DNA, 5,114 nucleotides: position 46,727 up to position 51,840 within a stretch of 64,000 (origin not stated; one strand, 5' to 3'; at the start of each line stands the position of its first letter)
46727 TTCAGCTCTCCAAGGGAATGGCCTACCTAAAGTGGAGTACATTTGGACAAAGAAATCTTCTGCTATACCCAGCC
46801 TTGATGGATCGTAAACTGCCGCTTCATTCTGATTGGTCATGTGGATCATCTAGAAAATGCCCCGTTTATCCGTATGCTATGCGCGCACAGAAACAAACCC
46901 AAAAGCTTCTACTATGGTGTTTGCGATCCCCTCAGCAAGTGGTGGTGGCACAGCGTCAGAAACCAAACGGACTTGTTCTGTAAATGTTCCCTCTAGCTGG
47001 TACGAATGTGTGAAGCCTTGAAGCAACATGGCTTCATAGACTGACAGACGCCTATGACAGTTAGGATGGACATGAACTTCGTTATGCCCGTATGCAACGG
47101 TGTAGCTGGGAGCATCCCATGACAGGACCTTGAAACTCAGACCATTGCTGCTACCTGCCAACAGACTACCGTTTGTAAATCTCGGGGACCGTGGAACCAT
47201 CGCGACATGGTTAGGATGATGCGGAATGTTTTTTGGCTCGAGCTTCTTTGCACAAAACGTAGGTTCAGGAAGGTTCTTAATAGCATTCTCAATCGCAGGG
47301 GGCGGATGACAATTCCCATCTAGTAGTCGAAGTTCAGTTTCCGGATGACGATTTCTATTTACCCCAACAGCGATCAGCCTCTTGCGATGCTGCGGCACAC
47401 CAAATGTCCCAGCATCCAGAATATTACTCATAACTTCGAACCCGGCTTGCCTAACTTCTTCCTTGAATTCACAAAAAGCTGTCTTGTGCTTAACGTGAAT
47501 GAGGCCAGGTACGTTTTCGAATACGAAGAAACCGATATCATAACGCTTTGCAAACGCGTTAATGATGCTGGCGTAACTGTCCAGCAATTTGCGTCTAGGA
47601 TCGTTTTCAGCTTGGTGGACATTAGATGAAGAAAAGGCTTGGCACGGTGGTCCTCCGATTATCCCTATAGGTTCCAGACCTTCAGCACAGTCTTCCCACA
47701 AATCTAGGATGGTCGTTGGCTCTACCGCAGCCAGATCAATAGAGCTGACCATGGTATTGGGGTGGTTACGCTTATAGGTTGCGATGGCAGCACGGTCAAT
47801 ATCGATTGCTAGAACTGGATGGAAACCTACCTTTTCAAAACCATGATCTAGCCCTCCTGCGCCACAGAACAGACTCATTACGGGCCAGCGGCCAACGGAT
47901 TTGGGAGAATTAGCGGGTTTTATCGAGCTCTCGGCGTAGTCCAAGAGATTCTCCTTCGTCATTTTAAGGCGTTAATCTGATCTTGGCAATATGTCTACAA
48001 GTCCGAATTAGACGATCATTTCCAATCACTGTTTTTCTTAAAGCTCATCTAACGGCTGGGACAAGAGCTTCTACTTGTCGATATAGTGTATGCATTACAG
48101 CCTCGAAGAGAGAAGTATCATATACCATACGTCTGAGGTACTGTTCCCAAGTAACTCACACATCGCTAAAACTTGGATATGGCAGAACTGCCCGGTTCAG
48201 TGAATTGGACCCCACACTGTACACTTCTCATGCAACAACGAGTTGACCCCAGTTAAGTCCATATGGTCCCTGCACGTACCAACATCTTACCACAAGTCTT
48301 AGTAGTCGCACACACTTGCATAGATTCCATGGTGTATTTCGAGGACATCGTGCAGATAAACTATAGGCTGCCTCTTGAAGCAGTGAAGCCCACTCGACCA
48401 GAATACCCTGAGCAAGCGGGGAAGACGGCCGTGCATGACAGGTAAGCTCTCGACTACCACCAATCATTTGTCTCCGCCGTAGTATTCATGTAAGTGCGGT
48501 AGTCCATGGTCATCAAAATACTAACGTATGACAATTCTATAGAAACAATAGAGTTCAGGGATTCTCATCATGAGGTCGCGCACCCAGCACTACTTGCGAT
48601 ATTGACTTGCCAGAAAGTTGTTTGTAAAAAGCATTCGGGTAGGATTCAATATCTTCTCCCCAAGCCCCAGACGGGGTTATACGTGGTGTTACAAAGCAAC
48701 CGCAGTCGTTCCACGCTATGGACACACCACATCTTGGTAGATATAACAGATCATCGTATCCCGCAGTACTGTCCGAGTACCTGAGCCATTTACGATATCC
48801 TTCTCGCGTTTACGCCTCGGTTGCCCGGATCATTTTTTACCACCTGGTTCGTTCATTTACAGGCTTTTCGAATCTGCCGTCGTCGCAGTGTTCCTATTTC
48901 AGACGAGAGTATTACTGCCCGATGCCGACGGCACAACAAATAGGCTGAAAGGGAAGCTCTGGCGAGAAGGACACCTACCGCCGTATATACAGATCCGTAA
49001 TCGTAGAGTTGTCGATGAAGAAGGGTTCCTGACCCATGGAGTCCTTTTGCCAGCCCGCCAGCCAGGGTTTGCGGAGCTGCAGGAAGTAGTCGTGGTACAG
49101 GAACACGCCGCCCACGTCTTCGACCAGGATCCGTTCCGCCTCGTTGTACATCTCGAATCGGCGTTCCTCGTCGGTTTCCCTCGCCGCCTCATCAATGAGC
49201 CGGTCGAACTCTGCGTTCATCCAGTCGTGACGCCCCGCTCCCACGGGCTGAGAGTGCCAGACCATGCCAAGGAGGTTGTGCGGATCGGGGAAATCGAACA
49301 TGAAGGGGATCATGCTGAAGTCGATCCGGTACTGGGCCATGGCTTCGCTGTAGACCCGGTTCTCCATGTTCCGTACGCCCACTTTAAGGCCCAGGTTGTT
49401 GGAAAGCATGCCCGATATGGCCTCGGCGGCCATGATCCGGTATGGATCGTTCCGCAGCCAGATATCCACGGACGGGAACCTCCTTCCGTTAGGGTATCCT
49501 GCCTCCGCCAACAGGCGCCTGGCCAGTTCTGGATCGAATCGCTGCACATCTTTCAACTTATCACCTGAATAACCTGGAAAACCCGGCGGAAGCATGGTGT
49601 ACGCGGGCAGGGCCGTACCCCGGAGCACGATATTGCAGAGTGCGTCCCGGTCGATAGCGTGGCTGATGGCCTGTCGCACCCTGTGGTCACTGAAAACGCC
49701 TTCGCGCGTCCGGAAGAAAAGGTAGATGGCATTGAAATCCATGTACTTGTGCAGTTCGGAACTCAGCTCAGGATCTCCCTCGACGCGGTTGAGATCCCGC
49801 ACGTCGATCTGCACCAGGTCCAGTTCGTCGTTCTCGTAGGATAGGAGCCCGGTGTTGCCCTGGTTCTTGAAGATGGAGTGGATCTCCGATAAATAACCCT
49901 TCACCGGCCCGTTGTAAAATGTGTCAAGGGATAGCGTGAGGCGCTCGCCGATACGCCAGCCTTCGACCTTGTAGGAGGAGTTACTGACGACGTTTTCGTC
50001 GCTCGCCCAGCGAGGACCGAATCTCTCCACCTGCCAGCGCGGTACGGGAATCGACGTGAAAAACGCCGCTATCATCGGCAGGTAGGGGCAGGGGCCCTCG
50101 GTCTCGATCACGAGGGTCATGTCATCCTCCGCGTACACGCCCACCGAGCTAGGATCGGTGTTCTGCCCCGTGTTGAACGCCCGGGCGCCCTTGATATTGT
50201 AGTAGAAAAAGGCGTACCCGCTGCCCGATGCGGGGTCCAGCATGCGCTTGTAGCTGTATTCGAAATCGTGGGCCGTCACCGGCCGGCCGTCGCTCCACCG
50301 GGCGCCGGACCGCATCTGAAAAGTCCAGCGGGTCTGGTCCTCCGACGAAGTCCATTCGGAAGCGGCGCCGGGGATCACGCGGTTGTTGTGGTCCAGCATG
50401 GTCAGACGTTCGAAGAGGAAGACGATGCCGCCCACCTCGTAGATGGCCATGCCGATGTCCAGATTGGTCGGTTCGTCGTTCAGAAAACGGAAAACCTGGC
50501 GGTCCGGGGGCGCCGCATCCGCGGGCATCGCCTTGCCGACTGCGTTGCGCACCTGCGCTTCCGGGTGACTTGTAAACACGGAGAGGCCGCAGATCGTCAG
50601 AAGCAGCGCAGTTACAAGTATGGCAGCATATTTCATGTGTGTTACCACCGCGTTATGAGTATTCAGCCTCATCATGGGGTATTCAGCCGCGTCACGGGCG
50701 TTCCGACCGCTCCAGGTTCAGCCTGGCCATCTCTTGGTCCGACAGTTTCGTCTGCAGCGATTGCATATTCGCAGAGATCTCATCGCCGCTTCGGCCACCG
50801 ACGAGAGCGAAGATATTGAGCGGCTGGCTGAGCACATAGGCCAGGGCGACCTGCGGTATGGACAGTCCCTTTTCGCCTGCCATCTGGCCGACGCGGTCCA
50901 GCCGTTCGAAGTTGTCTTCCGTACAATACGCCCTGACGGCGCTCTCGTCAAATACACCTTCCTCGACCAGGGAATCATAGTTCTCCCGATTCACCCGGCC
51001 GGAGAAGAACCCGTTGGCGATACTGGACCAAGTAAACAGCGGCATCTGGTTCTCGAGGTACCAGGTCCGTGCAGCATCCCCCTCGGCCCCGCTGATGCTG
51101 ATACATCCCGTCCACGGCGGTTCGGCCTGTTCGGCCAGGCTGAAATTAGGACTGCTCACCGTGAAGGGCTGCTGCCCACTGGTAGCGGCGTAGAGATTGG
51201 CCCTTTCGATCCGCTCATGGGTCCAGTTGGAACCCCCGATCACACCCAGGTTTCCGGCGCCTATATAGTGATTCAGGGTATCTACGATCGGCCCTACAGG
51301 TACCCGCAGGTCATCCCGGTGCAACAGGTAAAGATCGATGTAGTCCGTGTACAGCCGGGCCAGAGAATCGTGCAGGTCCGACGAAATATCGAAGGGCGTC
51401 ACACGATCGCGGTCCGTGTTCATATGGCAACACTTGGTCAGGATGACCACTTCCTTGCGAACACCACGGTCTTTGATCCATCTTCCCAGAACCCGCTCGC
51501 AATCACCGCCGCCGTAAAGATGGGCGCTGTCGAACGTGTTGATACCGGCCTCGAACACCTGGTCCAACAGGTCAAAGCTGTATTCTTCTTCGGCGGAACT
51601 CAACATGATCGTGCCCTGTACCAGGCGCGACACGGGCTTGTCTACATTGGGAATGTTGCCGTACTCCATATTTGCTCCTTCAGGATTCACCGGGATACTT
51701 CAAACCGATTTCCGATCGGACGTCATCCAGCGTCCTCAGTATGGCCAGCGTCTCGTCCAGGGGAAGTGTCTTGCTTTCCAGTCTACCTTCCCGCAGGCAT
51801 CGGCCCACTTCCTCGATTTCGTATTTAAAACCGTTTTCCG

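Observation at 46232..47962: C5-cytosine methyltransferase paired with a Mig-like T/G-mismatch glycosylase (VSP-repair analogue) inside a defence operon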

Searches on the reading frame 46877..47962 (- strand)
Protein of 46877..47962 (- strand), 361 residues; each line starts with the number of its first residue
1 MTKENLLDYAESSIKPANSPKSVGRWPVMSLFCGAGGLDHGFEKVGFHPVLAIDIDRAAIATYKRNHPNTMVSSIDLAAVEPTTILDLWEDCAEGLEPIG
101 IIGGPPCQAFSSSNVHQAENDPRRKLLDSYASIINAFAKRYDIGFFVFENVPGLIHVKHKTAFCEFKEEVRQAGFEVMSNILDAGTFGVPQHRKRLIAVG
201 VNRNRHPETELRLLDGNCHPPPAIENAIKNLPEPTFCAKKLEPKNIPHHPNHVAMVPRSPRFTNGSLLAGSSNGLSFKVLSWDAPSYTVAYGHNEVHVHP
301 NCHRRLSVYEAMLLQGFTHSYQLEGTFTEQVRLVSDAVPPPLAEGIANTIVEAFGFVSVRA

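Call 3: search_protein_families(library=pfam, proteins=[window:46877-47962:-], max_evalue=0.01)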
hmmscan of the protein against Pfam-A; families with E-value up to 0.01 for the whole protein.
window:46877-47962:- (361 aa): 2 families
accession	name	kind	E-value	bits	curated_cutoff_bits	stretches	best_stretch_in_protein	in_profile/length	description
PF00145.23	DNA_methylase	-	2.5e-52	178.7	22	1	28-351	3-323/324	C-5 cytosine-specific DNA methylase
PF09445.16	Methyltransf_15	-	0.0017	18.4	22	1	29-67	5-42/165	RNA cap guanine-N2 methyltransferase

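Call 4: search_protein_families(library=padloc, proteins=[window:46877-47962:-], max_evalue=0.01)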
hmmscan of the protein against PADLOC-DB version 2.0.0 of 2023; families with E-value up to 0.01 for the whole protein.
window:46877-47962:- (361 aa): 57 families (the best 25 are shown)
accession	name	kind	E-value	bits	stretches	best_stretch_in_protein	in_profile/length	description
PDLC00030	DruM2|DruM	-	4.6e-74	247.8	2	27-209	7-192/380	DNA cytosine methylase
PDLC03378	MTase_II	-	1e-70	236.7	1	28-354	5-330/344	Type II methyltransferase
PDLC03234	MTase_II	-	2.3e-65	219.3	2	28-239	7-210/375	Type II methyltransferase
PDLC03326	MTase_II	-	5.4e-55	185.2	2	29-242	8-225/412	Type II methyltransferase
PDLC00033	DruM2|DruM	-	7.5e-53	178.1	2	28-203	24-192/368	DNA cytosine methylase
PDLC03272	MTase_II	-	1.8e-48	163.7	1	13-354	62-390/407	Type II methyltransferase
PDLC00026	DruM2|DruM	-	4.5e-47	159.2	1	28-359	7-323/336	DNA cytosine methylase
PDLC02650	DrmMII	-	4.8e-45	152.2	3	28-156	11-138/435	DrmMII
PDLC03355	MTase_II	-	1.3e-42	144.3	2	28-204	7-190/377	Type II methyltransferase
PDLC00027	DruM2|DruM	-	3e-42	143.3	2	28-301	14-260/361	DNA cytosine methylase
PDLC02649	DrmMII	-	7.6e-42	141.7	3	101-205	119-223/422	DrmMII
PDLC03237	MTase_II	-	6.9e-38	128.2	2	30-205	798-972/1036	Type II methyltransferase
PDLC00031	DruM2|DruM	-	1.6e-36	124.2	2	27-300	13-259/361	DNA cytosine methylase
PDLC02648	DrmMII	-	1.6e-35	120.9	2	23-205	19-229/468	DrmMII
PDLC03232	MTase_II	-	9.1e-34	115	2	101-207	136-255/465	Type II methyltransferase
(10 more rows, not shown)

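Call 11: search_protein_families(library=ncbifam, proteins=[window:46877-47962:-], max_evalue=0.01)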
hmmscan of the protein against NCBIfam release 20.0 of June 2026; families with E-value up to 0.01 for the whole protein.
window:46877-47962:- (361 aa): 2 families
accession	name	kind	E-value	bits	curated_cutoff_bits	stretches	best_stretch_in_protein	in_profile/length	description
TIGR00675.1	dcm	superfamily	2.9e-44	152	100.65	1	28-350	1-329/329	DNA (cytosine-5-)-methyltransferase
NF007772.0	PRK10458.1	subfamily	3.4e-07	29.2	710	1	26-215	89-300/472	DNA cytosine methylase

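Call 31: search_solved_structures(query=window:46877-47962:-, max_evalue=0.00001)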
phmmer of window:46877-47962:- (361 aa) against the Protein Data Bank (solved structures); distinct sequences matched with E-value up to 0.00001: 34.
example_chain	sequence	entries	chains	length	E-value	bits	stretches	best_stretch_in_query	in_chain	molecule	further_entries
1dct_A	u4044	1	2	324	1.3e-29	106.6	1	28-351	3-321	PROTEIN (MODIFICATION METHYLASE HAEIII)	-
3ubt_Y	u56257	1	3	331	2.1e-28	102.6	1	28-353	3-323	Modification methylase HaeIII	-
9ped_A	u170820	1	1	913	1.6e-22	83.3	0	101-197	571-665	DNA (cytosine-5)-methyltransferase 1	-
9m5u_A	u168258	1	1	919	1.6e-22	83.3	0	101-197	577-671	DNA (cytosine-5)-methyltransferase 1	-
9v4p_A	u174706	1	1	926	1.6e-22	83.2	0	101-197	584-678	DNA (cytosine-5)-methyltransferase 1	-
9peb_A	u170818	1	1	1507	9.8e-22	80.7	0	101-197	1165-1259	DNA (cytosine-5)-methyltransferase 1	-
9pec_A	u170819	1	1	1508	9.8e-22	80.7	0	101-197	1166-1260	DNA (cytosine-5)-methyltransferase 1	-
9m5x_A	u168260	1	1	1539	1.1e-21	80.6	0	101-197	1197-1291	DNA (cytosine-5)-methyltransferase 1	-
9v4o_A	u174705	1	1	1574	1.1e-21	80.5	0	101-197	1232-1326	DNA (cytosine-5)-methyltransferase 1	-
3pt9_A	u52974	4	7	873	1.6e-19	73.4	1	26-199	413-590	DNA (cytosine-5)-methyltransferase 1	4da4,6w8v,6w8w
3pt6_A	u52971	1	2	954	2e-19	73.1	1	26-199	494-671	DNA (cytosine-5)-methyltransferase 1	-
5gut_A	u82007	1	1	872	2.2e-19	73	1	26-199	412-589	DNA (cytosine-5)-methyltransferase 1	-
5guv_A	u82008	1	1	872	2.2e-19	72.9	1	26-199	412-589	DNA (cytosine-5)-methyltransferase 1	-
5wy1_A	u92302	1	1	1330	4.6e-19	71.9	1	26-199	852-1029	DNA (cytosine-5)-methyltransferase 1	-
3av4_A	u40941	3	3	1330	4.6e-19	71.9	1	26-199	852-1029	DNA (cytosine-5)-methyltransferase 1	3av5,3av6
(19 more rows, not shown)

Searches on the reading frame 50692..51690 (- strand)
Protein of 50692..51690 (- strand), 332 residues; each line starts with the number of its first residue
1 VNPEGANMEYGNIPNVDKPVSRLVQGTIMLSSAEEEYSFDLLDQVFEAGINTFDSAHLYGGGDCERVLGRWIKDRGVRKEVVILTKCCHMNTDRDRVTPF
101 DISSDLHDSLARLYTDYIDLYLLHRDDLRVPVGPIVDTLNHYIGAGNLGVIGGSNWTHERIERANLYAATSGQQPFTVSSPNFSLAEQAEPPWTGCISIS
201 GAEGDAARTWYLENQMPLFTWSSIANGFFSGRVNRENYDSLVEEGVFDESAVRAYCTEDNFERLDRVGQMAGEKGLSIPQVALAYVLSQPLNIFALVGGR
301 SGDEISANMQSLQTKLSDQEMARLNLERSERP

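Call 42: search_protein_families(library=pfam, proteins=[window:50692-51690:-], max_evalue=0.001)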
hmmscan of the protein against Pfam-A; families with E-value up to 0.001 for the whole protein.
window:50692-51690:- (332 aa): 1 family
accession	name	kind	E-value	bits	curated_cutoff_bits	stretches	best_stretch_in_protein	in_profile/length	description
PF00248.27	Aldo_ket_red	-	6.1e-53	180.2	24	1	23-324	2-286/291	Aldo/keto reductase family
